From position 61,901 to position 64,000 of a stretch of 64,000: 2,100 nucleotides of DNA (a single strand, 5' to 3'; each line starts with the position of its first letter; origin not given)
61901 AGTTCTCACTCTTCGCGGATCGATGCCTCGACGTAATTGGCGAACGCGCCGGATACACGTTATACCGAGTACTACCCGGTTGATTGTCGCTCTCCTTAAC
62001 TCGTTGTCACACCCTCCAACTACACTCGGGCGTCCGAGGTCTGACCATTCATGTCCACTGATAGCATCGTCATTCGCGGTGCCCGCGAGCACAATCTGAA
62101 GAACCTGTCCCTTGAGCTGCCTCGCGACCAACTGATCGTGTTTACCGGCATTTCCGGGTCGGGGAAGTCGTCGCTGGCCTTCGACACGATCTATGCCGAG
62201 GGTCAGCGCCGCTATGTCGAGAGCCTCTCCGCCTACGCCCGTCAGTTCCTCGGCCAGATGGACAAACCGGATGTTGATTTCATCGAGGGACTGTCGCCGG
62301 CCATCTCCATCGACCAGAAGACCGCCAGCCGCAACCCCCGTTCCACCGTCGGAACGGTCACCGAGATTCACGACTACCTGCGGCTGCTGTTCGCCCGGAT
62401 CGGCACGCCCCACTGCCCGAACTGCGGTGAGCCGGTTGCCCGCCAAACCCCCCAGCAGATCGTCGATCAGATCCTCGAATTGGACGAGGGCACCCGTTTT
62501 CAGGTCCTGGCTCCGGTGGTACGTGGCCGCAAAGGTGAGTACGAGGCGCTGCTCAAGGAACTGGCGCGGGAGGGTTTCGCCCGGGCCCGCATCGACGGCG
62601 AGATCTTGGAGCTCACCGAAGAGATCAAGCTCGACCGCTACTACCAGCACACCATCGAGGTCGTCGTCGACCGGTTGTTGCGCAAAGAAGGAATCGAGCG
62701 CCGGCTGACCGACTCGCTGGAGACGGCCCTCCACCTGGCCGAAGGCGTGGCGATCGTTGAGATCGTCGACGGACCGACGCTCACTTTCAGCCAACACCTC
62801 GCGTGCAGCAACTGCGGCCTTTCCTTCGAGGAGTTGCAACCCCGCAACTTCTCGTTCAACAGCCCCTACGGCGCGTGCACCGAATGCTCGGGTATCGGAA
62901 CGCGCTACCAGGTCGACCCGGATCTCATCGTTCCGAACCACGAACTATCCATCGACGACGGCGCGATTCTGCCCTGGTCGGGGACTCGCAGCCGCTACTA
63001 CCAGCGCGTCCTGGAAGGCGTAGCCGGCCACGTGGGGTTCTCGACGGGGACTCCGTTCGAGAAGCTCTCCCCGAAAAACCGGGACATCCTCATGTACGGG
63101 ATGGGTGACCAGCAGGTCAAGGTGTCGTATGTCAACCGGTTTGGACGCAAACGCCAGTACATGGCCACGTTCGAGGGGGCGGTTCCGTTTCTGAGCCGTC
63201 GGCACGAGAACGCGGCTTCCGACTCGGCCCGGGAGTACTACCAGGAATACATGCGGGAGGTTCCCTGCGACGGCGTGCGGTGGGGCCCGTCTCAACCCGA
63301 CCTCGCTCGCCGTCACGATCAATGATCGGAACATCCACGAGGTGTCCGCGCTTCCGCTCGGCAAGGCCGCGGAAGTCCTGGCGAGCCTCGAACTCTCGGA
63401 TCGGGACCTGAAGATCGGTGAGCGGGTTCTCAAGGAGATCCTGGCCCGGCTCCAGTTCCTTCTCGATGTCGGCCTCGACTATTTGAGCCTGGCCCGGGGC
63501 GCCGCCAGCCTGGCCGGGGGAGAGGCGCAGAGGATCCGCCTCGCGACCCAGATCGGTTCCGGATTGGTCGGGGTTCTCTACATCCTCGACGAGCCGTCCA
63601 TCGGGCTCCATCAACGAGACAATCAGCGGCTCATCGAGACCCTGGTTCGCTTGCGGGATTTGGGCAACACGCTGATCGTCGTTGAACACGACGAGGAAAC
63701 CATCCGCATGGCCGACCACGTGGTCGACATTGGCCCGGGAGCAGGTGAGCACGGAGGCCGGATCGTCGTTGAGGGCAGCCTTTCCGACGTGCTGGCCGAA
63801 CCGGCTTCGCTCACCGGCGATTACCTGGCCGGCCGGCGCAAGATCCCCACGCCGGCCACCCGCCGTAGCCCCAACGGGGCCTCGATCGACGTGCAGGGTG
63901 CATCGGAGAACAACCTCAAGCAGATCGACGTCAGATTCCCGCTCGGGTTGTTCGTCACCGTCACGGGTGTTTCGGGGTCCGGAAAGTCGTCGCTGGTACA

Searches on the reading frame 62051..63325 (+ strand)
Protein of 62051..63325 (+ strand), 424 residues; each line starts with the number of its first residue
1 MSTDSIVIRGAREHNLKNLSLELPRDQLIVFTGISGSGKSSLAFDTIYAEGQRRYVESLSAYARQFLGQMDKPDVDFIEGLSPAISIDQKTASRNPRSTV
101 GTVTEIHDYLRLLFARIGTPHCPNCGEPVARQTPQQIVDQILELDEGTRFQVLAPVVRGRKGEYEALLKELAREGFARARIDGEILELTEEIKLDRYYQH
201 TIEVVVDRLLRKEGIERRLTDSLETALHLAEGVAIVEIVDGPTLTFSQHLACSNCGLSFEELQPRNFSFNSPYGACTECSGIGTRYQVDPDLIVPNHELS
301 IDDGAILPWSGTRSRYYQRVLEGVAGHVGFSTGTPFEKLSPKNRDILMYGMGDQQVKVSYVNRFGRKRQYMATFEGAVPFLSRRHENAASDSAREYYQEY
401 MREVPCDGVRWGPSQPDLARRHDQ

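Call 17: search_protein_families(library=pfam, proteins=[window:62051-63325:+], max_evalue=0.001)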
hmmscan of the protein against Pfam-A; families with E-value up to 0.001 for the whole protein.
window:62051-63325:+ (424 aa): 3 families
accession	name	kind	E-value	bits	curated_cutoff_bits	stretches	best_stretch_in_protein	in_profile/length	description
PF17760.6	UvrA_inter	-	7e-40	135.7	23.3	1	132-240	1-109/109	UvrA interaction domain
PF17755.6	UvrA_DNA-bind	-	1.8e-36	125.2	23.2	1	289-398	1-109/110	UvrA DNA-binding domain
PF09723.15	Zn_ribbon_8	-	0.00016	22.1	34.4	0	252-281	8-34/41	Zinc ribbon domain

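Call 18: search_solved_structures(query=window:62051-63325:+, max_evalue=1e-20, show_alignments=0)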
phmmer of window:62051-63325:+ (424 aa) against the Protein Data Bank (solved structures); distinct sequences matched with E-value up to 1e-20: 13.
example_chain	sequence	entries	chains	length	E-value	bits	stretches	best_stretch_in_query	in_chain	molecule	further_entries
9ga5_A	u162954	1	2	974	5.1e-174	582.5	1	3-408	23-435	UvrABC system protein A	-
3zqj_A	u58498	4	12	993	5.5e-174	582.4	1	3-408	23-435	UVRABC SYSTEM PROTEIN A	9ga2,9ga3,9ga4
9gxk_A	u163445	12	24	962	7.9e-172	575.3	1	1-407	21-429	UvrABC system protein A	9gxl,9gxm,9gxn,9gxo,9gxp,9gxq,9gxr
9gxw_A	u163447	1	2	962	5.4e-171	572.6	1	1-407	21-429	UvrABC system protein A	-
9gxu_A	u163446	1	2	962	5.4e-171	572.6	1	1-407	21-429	UvrABC system protein A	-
2r6f_A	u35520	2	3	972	2.7e-164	550.5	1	3-407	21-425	Excinuclease ABC subunit A | Excinuclease ABC, A subunit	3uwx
3pih_A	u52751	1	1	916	3.7e-127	428.2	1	5-367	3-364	UvrABC system protein A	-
3ux8_A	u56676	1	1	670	5.6e-75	256.3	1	3-133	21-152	Excinuclease ABC, A subunit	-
6n9l_A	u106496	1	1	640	6.7e-69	236.3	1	5-119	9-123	UvrABC system protein A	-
2vf7_A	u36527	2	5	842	7.8e-54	186.7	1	6-119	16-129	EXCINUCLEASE ABC, SUBUNIT A. | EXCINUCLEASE ABC SUBUNIT A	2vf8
7sh1_A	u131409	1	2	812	1.4e-39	139.7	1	3-122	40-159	Excinuclease ABC subunit UvrA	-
3fpn_A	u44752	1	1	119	2.1e-28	102.9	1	132-247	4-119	Geobacillus stearothermophilus UvrA interaction domain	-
4dfc_B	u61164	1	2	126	2.6e-26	96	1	131-243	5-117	UvrABC system protein A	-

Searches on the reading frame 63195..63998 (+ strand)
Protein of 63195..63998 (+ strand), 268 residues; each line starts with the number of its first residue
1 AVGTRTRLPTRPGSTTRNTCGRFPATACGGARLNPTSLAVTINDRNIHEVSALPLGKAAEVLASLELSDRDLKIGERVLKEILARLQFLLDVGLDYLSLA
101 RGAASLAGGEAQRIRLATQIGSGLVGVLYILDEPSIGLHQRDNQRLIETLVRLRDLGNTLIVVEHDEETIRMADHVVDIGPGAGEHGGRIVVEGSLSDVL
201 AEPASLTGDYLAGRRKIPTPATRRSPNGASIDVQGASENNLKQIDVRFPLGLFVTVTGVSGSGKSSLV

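Call 17: search_protein_families(library=pfam, proteins=[window:63195-63998:+], max_evalue=0.001)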
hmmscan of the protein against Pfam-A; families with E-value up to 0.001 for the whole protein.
window:63195-63998:+ (268 aa): 1 family
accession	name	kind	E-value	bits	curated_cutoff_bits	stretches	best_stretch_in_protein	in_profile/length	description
PF00005.33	ABC_tran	-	8.3e-05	23.6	25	0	241-268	1-28/137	ABC transporter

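Call 19: search_solved_structures(query=window:63195-63998:+, max_evalue=1e-10, show_alignments=0)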
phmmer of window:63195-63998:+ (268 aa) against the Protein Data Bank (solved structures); distinct sequences matched with E-value up to 1e-10: 11.
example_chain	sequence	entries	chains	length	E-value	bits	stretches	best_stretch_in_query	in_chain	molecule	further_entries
9gxk_A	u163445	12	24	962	1e-140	470.7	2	18-268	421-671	UvrABC system protein A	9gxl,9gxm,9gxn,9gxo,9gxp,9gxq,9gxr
9gxw_A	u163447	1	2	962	6.7e-140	468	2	18-268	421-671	UvrABC system protein A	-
9gxu_A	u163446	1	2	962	8e-140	467.8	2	18-268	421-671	UvrABC system protein A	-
3pih_A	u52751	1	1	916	6.8e-133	445.1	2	23-268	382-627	UvrABC system protein A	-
6n9l_A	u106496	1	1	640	5e-128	429.1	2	38-268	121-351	UvrABC system protein A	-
2r6f_A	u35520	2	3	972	3e-127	426.6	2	23-268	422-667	Excinuclease ABC subunit A | Excinuclease ABC, A subunit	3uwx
3zqj_A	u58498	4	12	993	1.6e-125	420.9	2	23-268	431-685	UVRABC SYSTEM PROTEIN A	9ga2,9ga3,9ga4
9ga5_A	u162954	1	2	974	1.6e-125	420.9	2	23-268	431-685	UvrABC system protein A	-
3ux8_A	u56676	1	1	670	1.5e-122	411.2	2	39-268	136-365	Excinuclease ABC, A subunit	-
2vf7_A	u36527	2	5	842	3.4e-96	324.9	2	27-268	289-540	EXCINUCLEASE ABC, SUBUNIT A. | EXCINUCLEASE ABC SUBUNIT A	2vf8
7sh1_A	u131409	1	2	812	1.1e-95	323.2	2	26-268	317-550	Excinuclease ABC subunit UvrA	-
